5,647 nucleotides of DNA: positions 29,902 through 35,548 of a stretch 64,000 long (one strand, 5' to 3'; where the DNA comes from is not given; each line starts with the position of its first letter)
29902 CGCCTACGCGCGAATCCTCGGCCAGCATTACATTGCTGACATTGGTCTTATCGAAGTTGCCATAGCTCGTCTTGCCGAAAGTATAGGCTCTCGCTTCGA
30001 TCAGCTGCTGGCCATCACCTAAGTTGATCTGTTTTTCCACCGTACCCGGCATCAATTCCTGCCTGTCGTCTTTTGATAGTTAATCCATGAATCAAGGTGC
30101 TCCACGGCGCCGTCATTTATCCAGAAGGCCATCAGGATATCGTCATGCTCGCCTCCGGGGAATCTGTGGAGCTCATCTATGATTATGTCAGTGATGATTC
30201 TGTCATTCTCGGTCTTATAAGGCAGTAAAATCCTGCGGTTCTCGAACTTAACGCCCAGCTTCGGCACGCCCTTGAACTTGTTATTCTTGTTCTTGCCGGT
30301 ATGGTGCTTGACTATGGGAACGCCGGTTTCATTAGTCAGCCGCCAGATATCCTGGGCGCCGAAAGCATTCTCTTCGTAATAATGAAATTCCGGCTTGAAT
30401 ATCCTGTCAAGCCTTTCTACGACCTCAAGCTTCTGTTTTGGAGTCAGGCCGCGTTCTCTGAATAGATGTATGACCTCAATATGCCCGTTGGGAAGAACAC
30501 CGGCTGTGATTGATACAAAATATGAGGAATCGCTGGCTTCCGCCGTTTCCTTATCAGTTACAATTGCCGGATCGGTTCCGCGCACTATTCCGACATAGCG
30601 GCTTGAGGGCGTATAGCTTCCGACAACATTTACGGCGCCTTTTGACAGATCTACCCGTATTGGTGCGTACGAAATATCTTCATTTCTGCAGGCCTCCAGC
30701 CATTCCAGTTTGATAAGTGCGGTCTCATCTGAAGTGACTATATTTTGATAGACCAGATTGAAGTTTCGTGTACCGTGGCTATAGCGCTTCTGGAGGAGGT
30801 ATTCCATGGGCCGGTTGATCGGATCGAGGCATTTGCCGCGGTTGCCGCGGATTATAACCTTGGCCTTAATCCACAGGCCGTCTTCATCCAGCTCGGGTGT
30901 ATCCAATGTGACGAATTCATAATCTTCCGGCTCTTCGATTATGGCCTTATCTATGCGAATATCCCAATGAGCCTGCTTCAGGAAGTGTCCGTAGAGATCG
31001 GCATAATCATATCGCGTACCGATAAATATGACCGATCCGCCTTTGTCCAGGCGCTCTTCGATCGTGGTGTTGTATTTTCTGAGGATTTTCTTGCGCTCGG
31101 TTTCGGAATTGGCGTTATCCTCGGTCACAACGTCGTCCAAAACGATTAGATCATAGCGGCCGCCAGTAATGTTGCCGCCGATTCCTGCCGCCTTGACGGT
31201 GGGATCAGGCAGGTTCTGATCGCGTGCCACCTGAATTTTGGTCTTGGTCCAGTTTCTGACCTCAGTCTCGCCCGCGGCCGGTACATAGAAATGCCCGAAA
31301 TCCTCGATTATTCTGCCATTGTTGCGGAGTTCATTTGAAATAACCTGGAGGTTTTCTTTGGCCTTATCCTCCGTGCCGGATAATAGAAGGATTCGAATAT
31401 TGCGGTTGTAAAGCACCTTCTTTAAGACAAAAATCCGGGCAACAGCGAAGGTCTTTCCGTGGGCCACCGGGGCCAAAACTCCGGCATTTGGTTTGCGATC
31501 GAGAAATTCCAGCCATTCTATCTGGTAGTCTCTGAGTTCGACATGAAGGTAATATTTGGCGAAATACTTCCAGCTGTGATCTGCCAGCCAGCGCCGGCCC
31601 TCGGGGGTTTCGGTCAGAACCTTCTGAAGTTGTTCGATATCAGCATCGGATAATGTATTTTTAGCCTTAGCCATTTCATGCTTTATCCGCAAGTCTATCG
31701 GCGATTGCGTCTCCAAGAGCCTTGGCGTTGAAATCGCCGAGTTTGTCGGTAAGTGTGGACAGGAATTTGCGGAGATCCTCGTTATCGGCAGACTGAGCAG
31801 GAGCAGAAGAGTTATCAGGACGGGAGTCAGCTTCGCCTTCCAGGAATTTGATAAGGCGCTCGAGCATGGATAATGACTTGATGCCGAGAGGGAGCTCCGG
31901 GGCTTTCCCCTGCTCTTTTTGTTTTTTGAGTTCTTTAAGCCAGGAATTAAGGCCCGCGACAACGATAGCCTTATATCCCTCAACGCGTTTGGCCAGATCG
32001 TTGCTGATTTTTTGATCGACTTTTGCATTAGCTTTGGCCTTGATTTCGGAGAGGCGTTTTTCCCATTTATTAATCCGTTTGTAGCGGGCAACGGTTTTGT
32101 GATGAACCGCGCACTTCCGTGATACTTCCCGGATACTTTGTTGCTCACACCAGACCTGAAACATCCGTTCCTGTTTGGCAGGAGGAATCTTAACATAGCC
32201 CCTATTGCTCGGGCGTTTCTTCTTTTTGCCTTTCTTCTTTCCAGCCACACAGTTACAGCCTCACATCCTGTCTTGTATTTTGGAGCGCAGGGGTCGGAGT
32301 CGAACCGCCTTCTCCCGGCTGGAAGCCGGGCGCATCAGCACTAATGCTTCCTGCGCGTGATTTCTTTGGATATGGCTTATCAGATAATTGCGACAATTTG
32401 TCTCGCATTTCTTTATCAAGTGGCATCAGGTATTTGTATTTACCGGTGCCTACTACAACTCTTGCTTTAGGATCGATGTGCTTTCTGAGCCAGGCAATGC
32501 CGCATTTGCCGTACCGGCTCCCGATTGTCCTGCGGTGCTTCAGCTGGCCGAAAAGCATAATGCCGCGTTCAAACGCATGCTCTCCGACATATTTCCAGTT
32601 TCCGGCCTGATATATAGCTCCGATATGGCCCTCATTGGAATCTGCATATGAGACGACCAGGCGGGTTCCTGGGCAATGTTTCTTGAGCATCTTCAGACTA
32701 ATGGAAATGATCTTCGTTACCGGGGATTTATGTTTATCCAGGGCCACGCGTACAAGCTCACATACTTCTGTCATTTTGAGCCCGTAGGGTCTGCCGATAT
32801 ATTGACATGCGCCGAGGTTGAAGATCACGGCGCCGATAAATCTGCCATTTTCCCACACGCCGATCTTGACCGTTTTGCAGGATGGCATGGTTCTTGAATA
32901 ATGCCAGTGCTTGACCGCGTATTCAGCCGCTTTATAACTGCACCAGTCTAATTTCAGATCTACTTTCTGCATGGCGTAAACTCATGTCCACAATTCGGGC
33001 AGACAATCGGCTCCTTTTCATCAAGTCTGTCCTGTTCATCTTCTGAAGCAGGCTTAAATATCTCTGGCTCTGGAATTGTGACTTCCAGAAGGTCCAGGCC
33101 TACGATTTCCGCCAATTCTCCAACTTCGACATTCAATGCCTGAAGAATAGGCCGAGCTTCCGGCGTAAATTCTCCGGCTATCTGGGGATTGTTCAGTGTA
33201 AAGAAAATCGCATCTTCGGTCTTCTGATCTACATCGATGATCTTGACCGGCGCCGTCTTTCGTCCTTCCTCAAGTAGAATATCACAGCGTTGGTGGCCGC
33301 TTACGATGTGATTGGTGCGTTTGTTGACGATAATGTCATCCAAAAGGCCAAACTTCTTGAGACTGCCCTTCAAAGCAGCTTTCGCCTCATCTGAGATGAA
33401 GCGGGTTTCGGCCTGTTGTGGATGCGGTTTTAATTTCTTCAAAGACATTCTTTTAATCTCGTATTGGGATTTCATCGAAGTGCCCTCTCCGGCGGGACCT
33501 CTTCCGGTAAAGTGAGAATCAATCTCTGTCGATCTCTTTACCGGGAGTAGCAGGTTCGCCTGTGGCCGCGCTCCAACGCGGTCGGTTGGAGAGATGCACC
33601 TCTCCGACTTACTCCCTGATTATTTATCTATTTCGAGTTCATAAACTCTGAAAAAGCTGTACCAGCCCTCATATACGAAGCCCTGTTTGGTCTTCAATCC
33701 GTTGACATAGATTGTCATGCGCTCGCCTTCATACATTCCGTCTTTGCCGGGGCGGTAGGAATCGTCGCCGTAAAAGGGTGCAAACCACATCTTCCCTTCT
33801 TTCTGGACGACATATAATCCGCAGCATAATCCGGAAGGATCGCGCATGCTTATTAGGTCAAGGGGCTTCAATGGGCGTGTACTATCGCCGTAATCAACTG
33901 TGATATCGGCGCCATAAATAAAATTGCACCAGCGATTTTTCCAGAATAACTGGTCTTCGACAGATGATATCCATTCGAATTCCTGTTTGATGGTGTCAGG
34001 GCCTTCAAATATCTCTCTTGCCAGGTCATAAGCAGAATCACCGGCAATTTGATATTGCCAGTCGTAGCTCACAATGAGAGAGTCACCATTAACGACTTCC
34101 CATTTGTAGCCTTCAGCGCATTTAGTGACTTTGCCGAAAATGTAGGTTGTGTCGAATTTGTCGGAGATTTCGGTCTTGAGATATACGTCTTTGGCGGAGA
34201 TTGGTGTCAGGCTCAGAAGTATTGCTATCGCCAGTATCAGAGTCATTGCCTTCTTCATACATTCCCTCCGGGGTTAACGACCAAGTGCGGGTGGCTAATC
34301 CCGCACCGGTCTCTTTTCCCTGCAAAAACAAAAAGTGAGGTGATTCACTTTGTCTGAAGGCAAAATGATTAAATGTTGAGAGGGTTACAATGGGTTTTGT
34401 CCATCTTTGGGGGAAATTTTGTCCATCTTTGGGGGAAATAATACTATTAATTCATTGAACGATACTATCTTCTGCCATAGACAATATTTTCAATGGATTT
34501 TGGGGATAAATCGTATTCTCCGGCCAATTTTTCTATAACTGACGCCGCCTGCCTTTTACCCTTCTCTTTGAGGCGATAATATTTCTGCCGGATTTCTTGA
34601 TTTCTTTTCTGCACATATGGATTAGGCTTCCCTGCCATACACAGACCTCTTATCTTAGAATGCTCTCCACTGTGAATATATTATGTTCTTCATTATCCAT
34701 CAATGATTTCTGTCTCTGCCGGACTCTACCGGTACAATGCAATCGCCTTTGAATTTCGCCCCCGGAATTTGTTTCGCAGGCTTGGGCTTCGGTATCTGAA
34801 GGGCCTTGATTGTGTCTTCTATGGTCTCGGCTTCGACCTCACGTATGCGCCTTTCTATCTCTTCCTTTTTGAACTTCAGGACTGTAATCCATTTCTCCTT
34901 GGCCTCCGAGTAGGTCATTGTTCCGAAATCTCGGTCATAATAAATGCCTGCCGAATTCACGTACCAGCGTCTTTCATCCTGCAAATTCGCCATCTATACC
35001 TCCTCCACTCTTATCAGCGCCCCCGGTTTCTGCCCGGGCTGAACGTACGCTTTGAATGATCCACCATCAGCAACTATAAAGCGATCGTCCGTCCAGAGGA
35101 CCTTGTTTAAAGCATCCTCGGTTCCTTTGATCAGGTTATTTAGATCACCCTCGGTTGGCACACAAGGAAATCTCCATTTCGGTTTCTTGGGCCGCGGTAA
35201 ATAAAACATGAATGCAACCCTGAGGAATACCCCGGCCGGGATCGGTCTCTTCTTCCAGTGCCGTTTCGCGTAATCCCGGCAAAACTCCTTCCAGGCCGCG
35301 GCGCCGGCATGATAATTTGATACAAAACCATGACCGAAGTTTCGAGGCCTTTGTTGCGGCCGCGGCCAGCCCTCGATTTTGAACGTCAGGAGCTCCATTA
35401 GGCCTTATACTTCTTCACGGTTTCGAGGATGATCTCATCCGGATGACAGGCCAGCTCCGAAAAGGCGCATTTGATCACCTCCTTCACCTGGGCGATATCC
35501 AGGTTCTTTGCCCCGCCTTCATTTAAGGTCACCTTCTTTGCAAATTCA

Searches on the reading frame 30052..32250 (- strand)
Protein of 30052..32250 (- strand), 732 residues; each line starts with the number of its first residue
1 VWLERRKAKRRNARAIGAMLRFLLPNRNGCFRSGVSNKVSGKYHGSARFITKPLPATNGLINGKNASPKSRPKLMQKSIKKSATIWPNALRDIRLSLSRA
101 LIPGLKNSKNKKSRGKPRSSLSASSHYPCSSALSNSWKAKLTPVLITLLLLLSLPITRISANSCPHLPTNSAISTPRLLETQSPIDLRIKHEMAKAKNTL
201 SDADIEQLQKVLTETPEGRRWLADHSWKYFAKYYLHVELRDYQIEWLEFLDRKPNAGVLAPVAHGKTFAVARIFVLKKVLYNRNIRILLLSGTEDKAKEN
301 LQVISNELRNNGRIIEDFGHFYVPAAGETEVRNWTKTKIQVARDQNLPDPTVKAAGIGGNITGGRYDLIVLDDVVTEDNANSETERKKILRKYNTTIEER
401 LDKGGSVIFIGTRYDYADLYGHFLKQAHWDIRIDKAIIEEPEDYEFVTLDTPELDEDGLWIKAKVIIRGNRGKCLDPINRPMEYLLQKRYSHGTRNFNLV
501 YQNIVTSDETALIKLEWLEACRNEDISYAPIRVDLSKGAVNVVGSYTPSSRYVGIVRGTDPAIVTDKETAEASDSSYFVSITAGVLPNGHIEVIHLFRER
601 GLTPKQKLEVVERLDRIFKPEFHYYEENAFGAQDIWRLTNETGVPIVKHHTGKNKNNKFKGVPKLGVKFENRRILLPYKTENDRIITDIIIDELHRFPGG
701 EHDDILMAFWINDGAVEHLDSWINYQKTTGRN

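Call 66: search_protein_families(library=phrogs, proteins=[window:30052-32250:-], max_evalue=0.00001)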
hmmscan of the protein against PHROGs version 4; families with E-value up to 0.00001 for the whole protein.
window:30052-32250:- (732 aa): 5 families
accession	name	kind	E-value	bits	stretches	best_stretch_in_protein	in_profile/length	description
phrog_38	-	head and packaging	6.6e-70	237.7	1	206-710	258-697/760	terminase large subunit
phrog_4758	-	head and packaging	3.3e-20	73.5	1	260-428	64-222/243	terminase large subunit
phrog_17672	-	head and packaging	1.7e-10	41.4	1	235-436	46-239/395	terminase large subunit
phrog_5989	-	head and packaging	6.6e-07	29.8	1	229-398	123-283/347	terminase large subunit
phrog_2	-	head and packaging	2e-06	27.8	1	224-709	233-587/807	terminase large subunit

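Call 108: search_dna_similar(query=window:30052-32250:-, collection=phages, mode=protein, max_evalue=1e-20, max_rows=10)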
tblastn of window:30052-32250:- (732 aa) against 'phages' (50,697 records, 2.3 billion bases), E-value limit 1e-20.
Records with a match: 33; places in all: 33; records where one place covers at least 80% of the query: 0.
Best place of each record, by identity: <60% 33.
By first word of the organism name: Streptomyces 27; Bacillus 6.
By host as written in the record: Streptomyces griseus ATCC 10137 10; Streptomyces scabiei RL-34 7; Streptomyces viridochromogenes DSM40736 4; Streptomyces lividans JI 1326 4; Bacillus subtilis KCCM12150 2; Streptomyces mirabilis NRRL B-2400 1; Bacillus subtilis BSC16 1; Bacillus subtilis BSC21 1; and 3 more.
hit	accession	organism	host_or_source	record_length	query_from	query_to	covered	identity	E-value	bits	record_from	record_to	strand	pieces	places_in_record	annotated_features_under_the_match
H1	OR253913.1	Streptomyces phage Dennebes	Streptomyces mirabilis NRRL B-2400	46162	230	711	66%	27.2%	1e-27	126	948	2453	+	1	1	1: Terminase large subunit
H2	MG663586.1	Streptomyces phage ZooBear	Streptomyces griseus ATCC 10137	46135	230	711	66%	27.2%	1e-26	123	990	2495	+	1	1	terminase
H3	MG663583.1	Streptomyces phage Percastrophe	Streptomyces griseus ATCC 10137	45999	230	711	66%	27.2%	1e-26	122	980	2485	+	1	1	terminase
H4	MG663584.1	Streptomyces phage Romero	Streptomyces griseus ATCC 10137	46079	230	711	66%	27.2%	1e-26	122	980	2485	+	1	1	terminase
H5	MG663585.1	Streptomyces phage ToriToki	Streptomyces griseus ATCC 10137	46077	230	711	66%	27.2%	1e-26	122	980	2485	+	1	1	terminase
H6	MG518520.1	Streptomyces phage Immanuel3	Streptomyces griseus ATCC 10137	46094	230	711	66%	27.2%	1e-26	122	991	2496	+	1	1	terminase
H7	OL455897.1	Streptomyces phage Treat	Streptomyces griseus ATCC 10137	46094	230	711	66%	27.2%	1e-26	122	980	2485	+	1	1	1: terminase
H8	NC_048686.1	Streptomyces phage Immanuel3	Streptomyces griseus ATCC 10137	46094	230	711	66%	27.2%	1e-26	122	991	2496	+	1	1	terminase large subunit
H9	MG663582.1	Streptomyces phage HaugeAnator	Streptomyces griseus ATCC 10137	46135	230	711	66%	27.2%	1e-26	122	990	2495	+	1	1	terminase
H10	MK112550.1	Streptomyces phage Olicious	Streptomyces griseus ATCC 10137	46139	230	711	66%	27.2%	1e-26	122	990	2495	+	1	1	1: terminase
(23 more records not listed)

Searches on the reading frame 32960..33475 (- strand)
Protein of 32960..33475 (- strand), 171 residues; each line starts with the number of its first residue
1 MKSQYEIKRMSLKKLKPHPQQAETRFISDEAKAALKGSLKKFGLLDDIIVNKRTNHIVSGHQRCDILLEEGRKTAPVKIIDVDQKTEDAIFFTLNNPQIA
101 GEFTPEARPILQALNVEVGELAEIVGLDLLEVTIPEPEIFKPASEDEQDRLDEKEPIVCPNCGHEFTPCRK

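Call 66: search_protein_families(library=phrogs, proteins=[window:32960-33475:-], max_evalue=0.00001)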
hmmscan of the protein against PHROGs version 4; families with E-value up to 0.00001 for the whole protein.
window:32960-33475:- (171 aa): 8 families
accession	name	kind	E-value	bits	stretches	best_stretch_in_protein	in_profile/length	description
phrog_620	-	DNA, RNA and nucleotide metabolism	3.1e-19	70.9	1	1-168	3-177/217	ParB-like partition protein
phrog_9353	-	unknown function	1.7e-18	68.4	1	8-141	10-143/245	-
phrog_498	-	other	1.6e-16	61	1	4-145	32-169/633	DNA methyltransferase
phrog_8071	-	DNA, RNA and nucleotide metabolism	1.1e-11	45.7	1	1-140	1-134/389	ParB-like partition protein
phrog_5475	-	unknown function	3.1e-09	37.2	1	20-92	14-84/458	-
phrog_723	-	DNA, RNA and nucleotide metabolism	4.9e-09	37.3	1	4-103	10-110/223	ParB-like partition protein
phrog_940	-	DNA, RNA and nucleotide metabolism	7.3e-07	29.7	1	4-107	3-104/388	nuclease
phrog_4715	-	DNA, RNA and nucleotide metabolism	4.5e-06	26.3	1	6-85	146-227/630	ParB-like partition protein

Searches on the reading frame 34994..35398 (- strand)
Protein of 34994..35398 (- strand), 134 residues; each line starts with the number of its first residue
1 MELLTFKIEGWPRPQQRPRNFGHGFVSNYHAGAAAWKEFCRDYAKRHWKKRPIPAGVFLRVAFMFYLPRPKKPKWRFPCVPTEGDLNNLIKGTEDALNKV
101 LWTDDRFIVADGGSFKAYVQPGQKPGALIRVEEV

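Call 66: search_protein_families(library=phrogs, proteins=[window:34994-35398:-], max_evalue=0.00001)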
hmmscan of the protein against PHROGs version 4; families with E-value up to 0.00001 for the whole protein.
window:34994-35398:- (134 aa): 1 family
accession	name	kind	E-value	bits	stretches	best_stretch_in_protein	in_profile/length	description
phrog_140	-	DNA, RNA and nucleotide metabolism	2.6e-21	77.3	1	5-134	40-168/219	RusA-like Holliday junction resolvase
